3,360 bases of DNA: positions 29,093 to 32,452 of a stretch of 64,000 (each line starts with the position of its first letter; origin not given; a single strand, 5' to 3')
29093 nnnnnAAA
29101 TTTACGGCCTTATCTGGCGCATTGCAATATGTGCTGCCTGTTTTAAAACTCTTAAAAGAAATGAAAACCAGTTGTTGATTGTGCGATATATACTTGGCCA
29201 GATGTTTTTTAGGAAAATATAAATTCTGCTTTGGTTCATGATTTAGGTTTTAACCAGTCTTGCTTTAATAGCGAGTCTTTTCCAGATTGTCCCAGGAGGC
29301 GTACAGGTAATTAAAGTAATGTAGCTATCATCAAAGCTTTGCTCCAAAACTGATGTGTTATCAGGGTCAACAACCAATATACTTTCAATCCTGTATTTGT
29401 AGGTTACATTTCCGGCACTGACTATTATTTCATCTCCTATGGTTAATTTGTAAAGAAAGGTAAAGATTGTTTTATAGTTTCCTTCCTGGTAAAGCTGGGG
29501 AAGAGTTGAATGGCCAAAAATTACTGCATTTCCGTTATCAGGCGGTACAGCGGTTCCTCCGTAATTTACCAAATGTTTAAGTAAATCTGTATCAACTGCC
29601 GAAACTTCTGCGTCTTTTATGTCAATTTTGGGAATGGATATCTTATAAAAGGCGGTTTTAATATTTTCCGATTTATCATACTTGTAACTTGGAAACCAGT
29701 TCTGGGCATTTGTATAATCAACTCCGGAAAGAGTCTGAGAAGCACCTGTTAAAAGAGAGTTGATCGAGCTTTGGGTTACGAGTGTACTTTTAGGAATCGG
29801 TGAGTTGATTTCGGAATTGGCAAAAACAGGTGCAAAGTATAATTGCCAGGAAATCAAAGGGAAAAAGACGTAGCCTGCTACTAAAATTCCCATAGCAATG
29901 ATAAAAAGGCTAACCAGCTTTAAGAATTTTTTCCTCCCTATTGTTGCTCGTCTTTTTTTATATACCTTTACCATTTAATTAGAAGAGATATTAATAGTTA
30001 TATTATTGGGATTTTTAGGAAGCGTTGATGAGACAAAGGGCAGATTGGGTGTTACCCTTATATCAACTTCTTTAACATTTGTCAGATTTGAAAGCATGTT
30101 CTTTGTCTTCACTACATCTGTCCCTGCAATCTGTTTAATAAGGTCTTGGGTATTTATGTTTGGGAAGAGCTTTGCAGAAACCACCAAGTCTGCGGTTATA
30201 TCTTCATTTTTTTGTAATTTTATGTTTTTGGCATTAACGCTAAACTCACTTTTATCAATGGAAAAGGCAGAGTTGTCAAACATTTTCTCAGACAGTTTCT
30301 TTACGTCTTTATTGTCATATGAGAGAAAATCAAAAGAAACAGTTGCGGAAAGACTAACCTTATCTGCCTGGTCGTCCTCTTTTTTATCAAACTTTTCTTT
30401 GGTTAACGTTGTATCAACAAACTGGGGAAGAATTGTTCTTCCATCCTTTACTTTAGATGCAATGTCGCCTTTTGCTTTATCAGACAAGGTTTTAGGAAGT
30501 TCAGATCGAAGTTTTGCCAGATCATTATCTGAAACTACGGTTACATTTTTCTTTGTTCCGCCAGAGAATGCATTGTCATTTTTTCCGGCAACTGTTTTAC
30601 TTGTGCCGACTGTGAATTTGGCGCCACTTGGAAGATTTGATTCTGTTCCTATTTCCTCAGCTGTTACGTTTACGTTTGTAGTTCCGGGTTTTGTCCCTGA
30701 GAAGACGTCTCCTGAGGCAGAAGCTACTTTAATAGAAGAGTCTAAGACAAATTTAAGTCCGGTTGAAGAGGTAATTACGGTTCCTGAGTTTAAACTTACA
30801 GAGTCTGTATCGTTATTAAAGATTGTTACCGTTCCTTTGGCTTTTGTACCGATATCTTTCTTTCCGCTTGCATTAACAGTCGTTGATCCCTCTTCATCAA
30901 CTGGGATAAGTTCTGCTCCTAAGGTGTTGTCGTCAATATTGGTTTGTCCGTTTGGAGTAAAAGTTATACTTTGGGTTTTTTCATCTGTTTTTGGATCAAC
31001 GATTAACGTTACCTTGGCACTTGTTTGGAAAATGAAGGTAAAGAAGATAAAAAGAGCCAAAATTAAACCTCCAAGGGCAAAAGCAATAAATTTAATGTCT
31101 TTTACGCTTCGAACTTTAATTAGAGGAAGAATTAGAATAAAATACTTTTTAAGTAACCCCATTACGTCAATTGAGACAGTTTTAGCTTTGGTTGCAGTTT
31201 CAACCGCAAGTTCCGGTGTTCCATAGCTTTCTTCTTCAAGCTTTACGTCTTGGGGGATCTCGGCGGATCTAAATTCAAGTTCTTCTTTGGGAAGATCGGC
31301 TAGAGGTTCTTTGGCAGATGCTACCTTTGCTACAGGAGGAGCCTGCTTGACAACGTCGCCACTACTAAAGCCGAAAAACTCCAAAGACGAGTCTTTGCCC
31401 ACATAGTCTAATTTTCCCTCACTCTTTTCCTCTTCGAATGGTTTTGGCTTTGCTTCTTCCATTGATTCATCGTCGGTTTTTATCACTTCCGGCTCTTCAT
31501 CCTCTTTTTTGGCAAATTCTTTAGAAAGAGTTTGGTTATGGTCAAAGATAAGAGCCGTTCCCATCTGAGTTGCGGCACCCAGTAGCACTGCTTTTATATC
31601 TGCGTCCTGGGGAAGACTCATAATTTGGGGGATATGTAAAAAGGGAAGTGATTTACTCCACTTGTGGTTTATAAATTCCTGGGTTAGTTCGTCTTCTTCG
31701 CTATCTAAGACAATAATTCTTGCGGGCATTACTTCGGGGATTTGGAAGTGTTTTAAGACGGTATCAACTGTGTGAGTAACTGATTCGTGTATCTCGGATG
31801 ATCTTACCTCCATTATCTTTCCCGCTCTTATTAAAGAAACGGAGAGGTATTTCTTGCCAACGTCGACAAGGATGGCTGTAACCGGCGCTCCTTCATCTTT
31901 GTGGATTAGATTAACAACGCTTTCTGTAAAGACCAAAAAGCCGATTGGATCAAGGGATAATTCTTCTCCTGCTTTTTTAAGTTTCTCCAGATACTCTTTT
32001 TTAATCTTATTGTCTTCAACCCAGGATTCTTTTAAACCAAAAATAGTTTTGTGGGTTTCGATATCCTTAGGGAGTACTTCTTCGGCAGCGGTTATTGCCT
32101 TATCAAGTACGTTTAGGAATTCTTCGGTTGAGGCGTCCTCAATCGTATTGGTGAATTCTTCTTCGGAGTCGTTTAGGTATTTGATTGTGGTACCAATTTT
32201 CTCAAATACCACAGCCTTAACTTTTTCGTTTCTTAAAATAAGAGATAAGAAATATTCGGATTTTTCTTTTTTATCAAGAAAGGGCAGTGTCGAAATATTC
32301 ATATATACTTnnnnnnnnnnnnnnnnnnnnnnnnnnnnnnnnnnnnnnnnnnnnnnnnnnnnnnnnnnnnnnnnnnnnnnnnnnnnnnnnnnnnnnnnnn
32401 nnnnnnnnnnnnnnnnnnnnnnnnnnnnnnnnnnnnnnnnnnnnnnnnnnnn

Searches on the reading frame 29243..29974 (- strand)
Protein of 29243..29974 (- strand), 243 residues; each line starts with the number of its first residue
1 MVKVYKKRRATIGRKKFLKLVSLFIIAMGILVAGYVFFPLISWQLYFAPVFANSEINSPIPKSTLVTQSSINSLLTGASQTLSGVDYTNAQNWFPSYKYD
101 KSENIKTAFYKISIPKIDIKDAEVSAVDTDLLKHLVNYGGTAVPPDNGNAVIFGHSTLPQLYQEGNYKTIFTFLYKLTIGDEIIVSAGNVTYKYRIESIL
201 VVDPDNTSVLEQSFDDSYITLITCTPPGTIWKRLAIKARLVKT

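Call 10: search_protein_families(library=pfam, proteins=[window:29243-29974:-], max_evalue=0.001)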
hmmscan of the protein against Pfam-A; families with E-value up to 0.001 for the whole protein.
window:29243-29974:- (243 aa): 1 family
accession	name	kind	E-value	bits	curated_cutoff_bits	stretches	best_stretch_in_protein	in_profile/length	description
PF04203.18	Sortase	-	5.9e-22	78.2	26.6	1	112-241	1-125/125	Sortase domain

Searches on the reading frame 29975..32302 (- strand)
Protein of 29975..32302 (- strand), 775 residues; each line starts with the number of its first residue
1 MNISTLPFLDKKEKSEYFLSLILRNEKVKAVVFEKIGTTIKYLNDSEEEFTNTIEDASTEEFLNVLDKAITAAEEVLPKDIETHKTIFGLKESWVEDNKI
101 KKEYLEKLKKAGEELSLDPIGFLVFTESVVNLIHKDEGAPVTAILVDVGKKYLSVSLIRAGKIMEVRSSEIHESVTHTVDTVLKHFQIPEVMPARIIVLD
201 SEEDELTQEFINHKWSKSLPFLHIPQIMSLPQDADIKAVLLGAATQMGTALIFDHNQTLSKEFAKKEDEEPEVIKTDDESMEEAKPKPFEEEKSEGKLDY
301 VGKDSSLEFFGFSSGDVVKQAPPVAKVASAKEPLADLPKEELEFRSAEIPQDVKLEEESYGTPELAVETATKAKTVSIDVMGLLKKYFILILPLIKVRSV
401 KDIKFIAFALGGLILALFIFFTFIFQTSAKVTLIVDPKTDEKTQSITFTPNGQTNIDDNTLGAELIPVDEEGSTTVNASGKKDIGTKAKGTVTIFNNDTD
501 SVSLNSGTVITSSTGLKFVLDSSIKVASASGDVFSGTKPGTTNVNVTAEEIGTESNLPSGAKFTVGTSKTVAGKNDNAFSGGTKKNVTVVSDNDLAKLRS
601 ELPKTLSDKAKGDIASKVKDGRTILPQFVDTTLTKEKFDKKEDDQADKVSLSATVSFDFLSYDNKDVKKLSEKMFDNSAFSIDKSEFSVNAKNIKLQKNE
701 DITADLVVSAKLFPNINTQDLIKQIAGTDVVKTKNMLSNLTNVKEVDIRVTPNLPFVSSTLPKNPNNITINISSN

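Call 7: search_protein_families(library=pfam, proteins=[window:29975-32302:-], max_evalue=0.01)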
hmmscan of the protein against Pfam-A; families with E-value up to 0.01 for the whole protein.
window:29975-32302:- (775 aa): 1 family
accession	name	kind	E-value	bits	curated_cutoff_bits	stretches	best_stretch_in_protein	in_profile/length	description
PF04865.19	Baseplate_J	-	1.6e-05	24.8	21.1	1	485-583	20-110/255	Baseplate J-like protein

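Call 13: search_protein_families(library=ncbifam, proteins=[window:29975-32302:-], max_evalue=0.01)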
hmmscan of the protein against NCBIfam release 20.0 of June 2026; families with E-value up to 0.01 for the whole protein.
window:29975-32302:- (775 aa): 0 families
